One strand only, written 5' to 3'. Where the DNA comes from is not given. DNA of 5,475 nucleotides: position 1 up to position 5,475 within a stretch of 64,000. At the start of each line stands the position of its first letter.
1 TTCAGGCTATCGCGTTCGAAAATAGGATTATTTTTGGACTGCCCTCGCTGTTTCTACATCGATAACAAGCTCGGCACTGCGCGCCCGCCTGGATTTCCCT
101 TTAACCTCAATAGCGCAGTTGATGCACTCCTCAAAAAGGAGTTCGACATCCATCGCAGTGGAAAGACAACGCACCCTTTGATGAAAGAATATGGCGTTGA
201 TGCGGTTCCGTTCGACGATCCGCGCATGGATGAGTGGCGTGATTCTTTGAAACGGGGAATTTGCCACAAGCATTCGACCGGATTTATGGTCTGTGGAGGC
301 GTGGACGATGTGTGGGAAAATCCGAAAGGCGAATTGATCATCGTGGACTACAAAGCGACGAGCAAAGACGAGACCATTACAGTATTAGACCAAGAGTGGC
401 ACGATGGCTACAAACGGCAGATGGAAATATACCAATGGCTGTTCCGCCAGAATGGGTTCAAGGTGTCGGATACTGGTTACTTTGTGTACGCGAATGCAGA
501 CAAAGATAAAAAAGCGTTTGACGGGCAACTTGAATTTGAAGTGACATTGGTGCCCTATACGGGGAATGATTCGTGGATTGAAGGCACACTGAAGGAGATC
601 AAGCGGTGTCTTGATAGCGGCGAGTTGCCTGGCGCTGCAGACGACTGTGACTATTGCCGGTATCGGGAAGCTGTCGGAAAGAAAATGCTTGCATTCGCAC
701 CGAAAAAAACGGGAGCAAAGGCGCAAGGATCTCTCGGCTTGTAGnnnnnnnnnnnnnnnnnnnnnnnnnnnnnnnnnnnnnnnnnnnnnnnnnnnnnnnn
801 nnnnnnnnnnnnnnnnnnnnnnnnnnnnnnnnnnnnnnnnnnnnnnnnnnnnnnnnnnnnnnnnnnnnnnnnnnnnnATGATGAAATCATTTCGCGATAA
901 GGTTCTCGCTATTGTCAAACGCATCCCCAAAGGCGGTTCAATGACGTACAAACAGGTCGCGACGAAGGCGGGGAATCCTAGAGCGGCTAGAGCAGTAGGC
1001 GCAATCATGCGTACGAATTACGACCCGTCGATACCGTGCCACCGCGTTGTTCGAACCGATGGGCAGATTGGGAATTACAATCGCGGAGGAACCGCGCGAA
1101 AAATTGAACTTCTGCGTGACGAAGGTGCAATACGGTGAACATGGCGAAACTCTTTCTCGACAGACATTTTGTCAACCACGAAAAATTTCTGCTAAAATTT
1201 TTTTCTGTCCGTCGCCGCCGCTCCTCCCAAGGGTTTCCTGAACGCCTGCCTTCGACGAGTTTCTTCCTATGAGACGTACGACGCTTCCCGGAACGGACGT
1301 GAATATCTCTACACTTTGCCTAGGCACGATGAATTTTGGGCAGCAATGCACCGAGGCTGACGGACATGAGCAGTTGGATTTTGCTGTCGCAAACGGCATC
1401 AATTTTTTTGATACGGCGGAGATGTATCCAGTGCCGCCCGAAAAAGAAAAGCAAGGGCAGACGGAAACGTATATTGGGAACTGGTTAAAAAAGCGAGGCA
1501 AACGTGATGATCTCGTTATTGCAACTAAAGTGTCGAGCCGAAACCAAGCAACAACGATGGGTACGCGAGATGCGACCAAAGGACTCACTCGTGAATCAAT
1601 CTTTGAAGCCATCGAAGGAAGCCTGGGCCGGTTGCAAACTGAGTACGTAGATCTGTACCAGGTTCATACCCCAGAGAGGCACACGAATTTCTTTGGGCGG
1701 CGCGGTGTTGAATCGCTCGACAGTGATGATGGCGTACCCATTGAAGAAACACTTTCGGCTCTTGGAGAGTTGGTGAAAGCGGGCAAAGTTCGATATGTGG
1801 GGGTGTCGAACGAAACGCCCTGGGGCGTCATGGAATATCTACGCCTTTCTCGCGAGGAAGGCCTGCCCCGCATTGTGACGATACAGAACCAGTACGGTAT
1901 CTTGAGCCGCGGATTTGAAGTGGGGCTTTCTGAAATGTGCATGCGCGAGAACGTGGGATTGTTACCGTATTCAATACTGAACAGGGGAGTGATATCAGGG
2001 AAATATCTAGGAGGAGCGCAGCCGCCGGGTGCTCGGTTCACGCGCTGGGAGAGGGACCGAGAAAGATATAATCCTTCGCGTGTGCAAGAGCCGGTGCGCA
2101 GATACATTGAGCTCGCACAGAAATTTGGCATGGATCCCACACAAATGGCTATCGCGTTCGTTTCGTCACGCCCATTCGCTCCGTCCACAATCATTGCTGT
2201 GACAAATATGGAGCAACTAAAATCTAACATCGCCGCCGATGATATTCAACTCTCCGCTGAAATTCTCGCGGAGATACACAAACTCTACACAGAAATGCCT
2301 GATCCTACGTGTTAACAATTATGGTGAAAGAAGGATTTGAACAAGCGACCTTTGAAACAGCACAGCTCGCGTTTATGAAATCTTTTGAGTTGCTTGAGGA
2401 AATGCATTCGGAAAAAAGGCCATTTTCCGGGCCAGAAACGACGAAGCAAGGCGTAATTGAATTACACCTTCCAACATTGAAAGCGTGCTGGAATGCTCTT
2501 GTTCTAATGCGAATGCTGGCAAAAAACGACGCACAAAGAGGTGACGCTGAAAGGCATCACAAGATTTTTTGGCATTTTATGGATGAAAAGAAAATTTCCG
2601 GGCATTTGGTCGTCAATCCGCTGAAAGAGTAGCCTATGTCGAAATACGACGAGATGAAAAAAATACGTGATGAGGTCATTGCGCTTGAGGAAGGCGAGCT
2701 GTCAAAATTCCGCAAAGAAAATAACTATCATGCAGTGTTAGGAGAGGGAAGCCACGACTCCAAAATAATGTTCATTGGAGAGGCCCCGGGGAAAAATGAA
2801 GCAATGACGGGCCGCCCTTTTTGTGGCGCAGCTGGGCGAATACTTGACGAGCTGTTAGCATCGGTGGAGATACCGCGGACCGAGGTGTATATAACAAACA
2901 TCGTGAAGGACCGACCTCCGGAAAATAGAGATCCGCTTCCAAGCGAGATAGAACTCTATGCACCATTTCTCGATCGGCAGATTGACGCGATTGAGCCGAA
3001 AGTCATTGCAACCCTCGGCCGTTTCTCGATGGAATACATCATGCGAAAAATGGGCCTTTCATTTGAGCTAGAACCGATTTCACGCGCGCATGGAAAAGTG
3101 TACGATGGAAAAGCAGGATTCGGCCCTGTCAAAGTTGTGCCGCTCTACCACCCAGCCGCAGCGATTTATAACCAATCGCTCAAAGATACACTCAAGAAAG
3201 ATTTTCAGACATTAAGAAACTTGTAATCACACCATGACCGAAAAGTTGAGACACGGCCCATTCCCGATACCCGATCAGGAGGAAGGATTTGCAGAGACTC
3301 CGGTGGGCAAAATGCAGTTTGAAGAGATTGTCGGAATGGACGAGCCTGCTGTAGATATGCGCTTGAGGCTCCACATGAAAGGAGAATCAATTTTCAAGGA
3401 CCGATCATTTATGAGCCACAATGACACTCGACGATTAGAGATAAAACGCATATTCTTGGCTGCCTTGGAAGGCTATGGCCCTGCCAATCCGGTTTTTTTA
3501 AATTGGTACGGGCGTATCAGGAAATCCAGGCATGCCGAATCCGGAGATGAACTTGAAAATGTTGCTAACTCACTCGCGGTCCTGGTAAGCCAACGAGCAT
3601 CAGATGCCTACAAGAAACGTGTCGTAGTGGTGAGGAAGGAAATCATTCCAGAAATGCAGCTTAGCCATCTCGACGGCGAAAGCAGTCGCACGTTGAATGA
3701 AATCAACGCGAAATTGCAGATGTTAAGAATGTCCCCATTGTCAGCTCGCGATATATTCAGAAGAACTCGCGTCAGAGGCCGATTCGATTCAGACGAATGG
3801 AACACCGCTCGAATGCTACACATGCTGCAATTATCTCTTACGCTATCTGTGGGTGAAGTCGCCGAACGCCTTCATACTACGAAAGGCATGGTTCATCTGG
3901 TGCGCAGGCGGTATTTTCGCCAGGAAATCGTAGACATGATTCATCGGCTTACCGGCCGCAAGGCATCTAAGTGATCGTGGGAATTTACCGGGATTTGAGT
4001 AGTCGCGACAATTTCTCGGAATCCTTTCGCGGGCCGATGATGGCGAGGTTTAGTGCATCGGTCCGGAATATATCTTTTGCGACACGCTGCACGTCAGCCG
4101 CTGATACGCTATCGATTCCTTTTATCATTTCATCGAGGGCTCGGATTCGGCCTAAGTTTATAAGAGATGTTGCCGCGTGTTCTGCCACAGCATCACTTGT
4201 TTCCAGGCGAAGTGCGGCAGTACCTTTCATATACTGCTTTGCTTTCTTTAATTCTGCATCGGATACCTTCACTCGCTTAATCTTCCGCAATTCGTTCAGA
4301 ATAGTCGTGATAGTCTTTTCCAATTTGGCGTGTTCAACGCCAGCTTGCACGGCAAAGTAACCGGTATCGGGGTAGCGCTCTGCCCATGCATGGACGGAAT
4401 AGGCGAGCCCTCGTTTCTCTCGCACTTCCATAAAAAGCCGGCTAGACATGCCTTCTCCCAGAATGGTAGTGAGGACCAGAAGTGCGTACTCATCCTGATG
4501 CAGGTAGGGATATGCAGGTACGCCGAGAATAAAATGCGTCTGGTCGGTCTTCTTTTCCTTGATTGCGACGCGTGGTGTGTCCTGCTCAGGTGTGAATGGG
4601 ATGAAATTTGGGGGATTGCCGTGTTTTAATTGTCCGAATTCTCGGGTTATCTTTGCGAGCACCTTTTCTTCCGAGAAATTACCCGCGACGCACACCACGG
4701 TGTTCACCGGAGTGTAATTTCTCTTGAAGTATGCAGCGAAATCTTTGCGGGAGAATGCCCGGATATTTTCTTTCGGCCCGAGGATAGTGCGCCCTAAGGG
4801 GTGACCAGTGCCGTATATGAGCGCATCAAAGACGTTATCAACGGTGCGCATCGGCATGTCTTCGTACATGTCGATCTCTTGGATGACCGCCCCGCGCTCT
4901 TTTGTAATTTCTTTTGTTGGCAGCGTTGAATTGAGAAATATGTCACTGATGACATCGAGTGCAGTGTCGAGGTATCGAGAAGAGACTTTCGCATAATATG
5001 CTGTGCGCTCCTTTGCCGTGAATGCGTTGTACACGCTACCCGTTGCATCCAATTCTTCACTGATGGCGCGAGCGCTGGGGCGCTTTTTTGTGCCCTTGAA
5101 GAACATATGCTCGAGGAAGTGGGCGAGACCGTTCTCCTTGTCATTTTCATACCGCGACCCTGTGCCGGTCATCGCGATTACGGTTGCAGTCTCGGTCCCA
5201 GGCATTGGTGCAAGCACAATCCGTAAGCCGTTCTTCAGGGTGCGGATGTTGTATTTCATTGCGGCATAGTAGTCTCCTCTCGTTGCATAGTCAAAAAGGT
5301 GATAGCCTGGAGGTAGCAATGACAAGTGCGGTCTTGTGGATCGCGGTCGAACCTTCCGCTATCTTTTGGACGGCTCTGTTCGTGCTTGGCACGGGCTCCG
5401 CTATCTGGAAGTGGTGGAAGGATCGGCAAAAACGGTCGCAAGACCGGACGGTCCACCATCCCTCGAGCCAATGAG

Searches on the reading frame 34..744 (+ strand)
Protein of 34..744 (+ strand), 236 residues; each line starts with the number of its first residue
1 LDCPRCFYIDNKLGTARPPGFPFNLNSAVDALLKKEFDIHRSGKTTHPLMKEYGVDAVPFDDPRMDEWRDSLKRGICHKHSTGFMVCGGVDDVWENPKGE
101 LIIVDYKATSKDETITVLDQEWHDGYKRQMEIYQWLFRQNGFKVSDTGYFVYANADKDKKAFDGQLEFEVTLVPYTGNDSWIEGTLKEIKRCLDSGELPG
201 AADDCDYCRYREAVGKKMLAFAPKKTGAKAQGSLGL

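Call 44: search_protein_families(library=pfam, proteins=[window:34-744:+], max_evalue=0.0001)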
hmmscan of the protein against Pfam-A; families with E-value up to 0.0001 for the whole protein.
window:34-744:+ (236 aa): 2 families
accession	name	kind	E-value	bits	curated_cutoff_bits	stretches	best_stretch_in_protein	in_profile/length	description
PF12705.13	PDDEXK_1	-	2.4e-10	41.2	22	1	61-212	120-244/247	PD-(D/E)XK nuclease superfamily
PF12684.13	DUF3799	-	2.3e-05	24.7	26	1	101-209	121-231/233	PDDEXK-like domain of unknown function (DUF3799)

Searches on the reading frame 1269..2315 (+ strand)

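Call 44: search_protein_families(library=pfam, proteins=[window:1269-2315:+], max_evalue=0.0001)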
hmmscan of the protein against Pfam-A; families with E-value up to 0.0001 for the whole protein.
window:1269-2315:+ (348 aa): 1 family
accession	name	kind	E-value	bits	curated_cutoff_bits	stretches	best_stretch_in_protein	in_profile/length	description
PF00248.27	Aldo_ket_red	-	2.6e-66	224.1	24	1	16-340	2-290/291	Aldo/keto reductase family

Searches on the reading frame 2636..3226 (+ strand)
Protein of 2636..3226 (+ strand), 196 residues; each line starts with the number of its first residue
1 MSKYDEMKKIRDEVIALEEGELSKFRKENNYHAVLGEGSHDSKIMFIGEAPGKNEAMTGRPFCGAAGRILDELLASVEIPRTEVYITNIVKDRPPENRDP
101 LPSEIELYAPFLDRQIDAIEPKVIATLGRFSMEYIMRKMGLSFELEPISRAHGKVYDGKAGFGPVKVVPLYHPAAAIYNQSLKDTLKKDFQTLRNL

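Call 44: search_protein_families(library=pfam, proteins=[window:2636-3226:+], max_evalue=0.0001)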
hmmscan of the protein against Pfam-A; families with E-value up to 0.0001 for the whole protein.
window:2636-3226:+ (196 aa): 1 family
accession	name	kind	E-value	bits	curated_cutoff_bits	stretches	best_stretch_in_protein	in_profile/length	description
PF03167.25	UDG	-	1.4e-32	113.2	24.3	1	36-185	2-132/141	Uracil DNA glycosylase superfamily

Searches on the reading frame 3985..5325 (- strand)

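Call 44: search_protein_families(library=pfam, proteins=[window:3985-5325:-], max_evalue=0.0001)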
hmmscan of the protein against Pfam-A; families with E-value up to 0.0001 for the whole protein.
window:3985-5325:- (446 aa): 2 families
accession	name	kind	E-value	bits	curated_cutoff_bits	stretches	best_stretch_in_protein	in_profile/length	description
PF05193.26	Peptidase_M16_C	-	1e-48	166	23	1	191-364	2-179/181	Peptidase M16 inactive domain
PF00675.25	Peptidase_M16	-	2.7e-39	134.9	22.3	1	36-184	2-148/149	Insulinase (Peptidase family M16)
